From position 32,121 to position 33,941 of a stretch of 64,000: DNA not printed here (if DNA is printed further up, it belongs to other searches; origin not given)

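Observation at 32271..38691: Candidate novel synthase-dependent exopolysaccharide / periplasmic glycosylation locus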

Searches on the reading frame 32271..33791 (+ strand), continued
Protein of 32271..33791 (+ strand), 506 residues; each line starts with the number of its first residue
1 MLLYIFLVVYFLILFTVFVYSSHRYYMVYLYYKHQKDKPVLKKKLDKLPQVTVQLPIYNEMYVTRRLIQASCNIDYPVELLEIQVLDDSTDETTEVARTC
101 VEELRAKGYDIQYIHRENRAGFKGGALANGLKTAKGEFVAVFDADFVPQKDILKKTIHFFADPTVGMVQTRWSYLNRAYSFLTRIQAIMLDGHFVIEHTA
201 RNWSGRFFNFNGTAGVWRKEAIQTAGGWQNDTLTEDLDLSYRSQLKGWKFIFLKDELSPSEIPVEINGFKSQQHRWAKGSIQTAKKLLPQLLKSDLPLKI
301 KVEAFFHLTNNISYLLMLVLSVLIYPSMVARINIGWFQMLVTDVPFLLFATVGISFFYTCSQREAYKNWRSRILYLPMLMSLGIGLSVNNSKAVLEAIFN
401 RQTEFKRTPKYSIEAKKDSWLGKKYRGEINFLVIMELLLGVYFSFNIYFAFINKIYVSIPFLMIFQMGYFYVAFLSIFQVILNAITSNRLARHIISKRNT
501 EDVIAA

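Call 67: find_encoding_contigs(protein=P0371, flank=8000, max_places=2)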
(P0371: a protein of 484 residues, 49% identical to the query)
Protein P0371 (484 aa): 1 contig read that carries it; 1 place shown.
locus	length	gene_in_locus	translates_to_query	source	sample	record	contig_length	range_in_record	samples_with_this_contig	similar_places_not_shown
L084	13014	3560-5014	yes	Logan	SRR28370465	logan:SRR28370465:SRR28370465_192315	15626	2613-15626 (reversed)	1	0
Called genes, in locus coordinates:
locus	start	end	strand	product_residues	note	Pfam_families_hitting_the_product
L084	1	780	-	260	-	?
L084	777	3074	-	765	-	PF00069:Pkinase, PF07714:PK_Tyr_Ser-Thr, PF03109:ABC1, PF26309:DUF8082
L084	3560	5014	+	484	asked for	PF13506:Glyco_transf_21, PF00535:Glycos_transf_2, PF13641:Glyco_tranf_2_3, PF13632:Glyco_trans_2_3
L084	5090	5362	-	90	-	PF00216:Bac_DNA_binding, PF18291:HU-HIG (weak)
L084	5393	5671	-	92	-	PF00216:Bac_DNA_binding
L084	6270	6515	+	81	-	-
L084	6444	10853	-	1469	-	PF04231:Endonuclease_1, PF00932:LTD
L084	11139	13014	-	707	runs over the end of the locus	PF01364:Peptidase_C25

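Call 72: search_protein_families(library=pfam, proteins=[L002:16401-17141:+], max_evalue=0.001)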
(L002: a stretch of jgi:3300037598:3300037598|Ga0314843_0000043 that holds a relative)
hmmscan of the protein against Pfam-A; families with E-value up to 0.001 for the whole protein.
L002:16401-17141:+ (246 aa): 1 family
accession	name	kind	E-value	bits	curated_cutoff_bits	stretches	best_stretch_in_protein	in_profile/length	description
PF11306.15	DUF3108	-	3.5e-39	135.2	26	1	36-241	2-208/209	Protein of unknown function (DUF3108)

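Call 78: search_protein_families(library=pfam, proteins=[P0458, P0485], max_evalue=1)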
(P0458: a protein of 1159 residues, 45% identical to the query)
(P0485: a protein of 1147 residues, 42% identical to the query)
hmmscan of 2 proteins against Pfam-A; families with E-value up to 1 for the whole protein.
P0458 (1159 aa): 5 families
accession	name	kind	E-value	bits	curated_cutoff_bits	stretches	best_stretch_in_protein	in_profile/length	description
PF00535.33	Glycos_transf_2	-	1.7e-38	132.7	23.3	2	926-1043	1-126/168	Glycosyl transferase family 2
PF13641.12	Glyco_tranf_2_3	-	1.2e-32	114.2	27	2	62-293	1-230/230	Glycosyltransferase like family 2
PF13632.12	Glyco_trans_2_3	-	9.6e-18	65.2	27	1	152-362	2-193/198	Glycosyl transferase family group 2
PF13506.12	Glyco_transf_21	-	7.9e-09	35.7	21.7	1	136-292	18-174/174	Glycosyl transferase family 21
PF10111.15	Glyco_tranf_2_2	-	4.6e-05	23.5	27.3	1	926-1018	1-103/276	Glycosyltransferase like family 2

P0485 (1147 aa): 8 families
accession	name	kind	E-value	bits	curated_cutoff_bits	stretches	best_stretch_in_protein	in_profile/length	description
PF00535.33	Glycos_transf_2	-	8.3e-41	140.1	23.3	2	914-1065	1-166/168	Glycosyl transferase family 2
PF13641.12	Glyco_tranf_2_3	-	3.1e-26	93.2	27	2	63-287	8-230/230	Glycosyltransferase like family 2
PF13632.12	Glyco_trans_2_3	-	8.9e-17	62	27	1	146-343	2-182/198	Glycosyl transferase family group 2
PF13506.12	Glyco_transf_21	-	2.4e-09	37.3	21.7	1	121-286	9-174/174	Glycosyl transferase family 21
PF10111.15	Glyco_tranf_2_2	-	7.6e-05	22.8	27.3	1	914-1010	1-106/276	Glycosyltransferase like family 2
PF09594.16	GT87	-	0.00022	21.5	25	1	646-833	26-237/237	Glycosyltransferase family 87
PF13704.12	Glyco_tranf_2_4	-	0.00046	21.1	27.5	0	92-152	25-81/98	Glycosyl transferase family 2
PF03552.20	Cellulose_synt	-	0.0016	17.5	24.7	1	235-423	416-607/722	Cellulose synthase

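Call 82: search_protein_families(library=ncbifam, proteins=[P0485, P0458], max_evalue=0.001)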
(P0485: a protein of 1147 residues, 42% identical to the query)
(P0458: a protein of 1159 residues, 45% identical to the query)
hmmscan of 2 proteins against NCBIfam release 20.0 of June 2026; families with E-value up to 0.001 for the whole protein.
P0485 (1147 aa): 27 families (the best 25 are shown)
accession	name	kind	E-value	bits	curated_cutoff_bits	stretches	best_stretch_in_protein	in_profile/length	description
TIGR04283.1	glyco_like_mftF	equivalog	2.3e-52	177.8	182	1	913-1123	1-209/221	TIGR04283 family arsenosugar biosynthesis glycosyltransferase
TIGR03937.1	PgaC_IcaA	equivalog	1.6e-43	149.2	422.3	2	26-334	20-315/407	poly-beta-1,6-N-acetyl-D-glucosamine synthase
TIGR03030.1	CelA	equivalog_domain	2.5e-38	131.6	699.1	1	13-343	89-429/714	UDP-forming cellulose synthase catalytic subunit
NF008558.0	PRK11498.1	equivalog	2.1e-28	98.7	992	1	52-291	269-504/872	UDP-forming cellulose synthase catalytic subunit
TIGR03965.1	mycofact_glyco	equivalog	8.3e-20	71.1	280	2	907-1006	69-175/467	mycofactocin biosynthesis glycosyltransferase MftF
TIGR03111.1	glyc2_xrt_Gpos1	hypoth_equivalog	2.8e-16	59.4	363.95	2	46-331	39-330/439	TIGR03111 family XrtG-associated glycosyltransferase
TIGR04242.1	nodulat_NodC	equivalog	1.2e-15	57.5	550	1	19-294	9-290/395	chitooligosaccharide synthase NodC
NF007986.1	PRK10714.1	equivalog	4.5e-15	55.5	529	1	911-1055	6-159/316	undecaprenyl-phosphate 4-deoxy-4-formamido-L-arabinose transferase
NF007482.0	PRK10073.1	equivalog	1.9e-14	53.4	423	1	910-1023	5-123/334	glycosyltransferase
NF053846.1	glyco_with_XrtP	equivalog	2.4e-13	49.6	520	1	185-339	192-344/440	XrtP-associated glycosyltransferase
NF010496.0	PRK13915.1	equivalog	1e-12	47.8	262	1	905-996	27-127/307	glucosyl-3-phosphoglycerate synthase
NF041875.1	EPS_EpsD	equivalog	1.1e-11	44.8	370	1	913-1012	1-106/325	exopolysaccharide biosynthesis glycosyltransferase EpsD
NF047683.1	TeichurnBiosyTuaG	equivalog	1e-10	41.7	400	1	910-1015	5-116/252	teichuronic acid biosynthesis protein TuaG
TIGR04182.1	glyco_TIGR04182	equivalog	2.1e-09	37.2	325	1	913-1000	2-87/293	S-layer glycoprotein N-glycosyltransferase AglJ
NF047588.1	GlcsyltransPgfSStrep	equivalog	5.3e-09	35.7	500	1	913-1000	3-100/308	glycosyltransferase PgfS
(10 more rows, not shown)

P0458 (1159 aa): 26 families (the best 25 are shown)
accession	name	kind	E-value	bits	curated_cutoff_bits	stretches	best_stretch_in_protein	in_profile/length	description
TIGR04283.1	glyco_like_mftF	equivalog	1.1e-48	165.7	182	2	925-1150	1-221/221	TIGR04283 family arsenosugar biosynthesis glycosyltransferase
TIGR03937.1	PgaC_IcaA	equivalog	3.9e-43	147.9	422.3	2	41-339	24-315/407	poly-beta-1,6-N-acetyl-D-glucosamine synthase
TIGR03030.1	CelA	equivalog_domain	1.5e-38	132.3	699.1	1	52-297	121-380/714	UDP-forming cellulose synthase catalytic subunit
NF008558.0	PRK11498.1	equivalog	1.5e-28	99.3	992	1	61-347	272-555/872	UDP-forming cellulose synthase catalytic subunit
TIGR03965.1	mycofact_glyco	equivalog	1.6e-25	89.9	280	2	58-295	70-301/467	mycofactocin biosynthesis glycosyltransferase MftF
TIGR03111.1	glyc2_xrt_Gpos1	hypoth_equivalog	4.4e-19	68.6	363.95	2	55-350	42-343/439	TIGR03111 family XrtG-associated glycosyltransferase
NF041875.1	EPS_EpsD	equivalog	5e-16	59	370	2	68-325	5-259/325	exopolysaccharide biosynthesis glycosyltransferase EpsD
TIGR04242.1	nodulat_NodC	equivalog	1.2e-14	54.1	550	1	59-298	45-288/395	chitooligosaccharide synthase NodC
NF007482.0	PRK10073.1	equivalog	4.2e-12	45.7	423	1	920-1006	3-95/334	glycosyltransferase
NF047683.1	TeichurnBiosyTuaG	equivalog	5.8e-12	45.8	400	1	923-1015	6-105/252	teichuronic acid biosynthesis protein TuaG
NF053846.1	glyco_with_XrtP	equivalog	7.7e-12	44.6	520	1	240-344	245-344/440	XrtP-associated glycosyltransferase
TIGR04182.1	glyco_TIGR04182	equivalog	6.1e-11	42.2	325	1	925-1040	2-114/293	S-layer glycoprotein N-glycosyltransferase AglJ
NF010496.0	PRK13915.1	equivalog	1.6e-10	40.6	262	1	921-1007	29-127/307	glucosyl-3-phosphoglycerate synthase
NF038302.1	EPS_HpsE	equivalog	2.8e-10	39.7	300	1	925-977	3-58/307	hormogonium polysaccharide biosynthesis glycosyltransferase HpsE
NF041865.1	EpsU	equivalog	6.1e-10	38.6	700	1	67-323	44-292/394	exopolysaccharide biosynthesis GT2 family glycosyltransferase EpsU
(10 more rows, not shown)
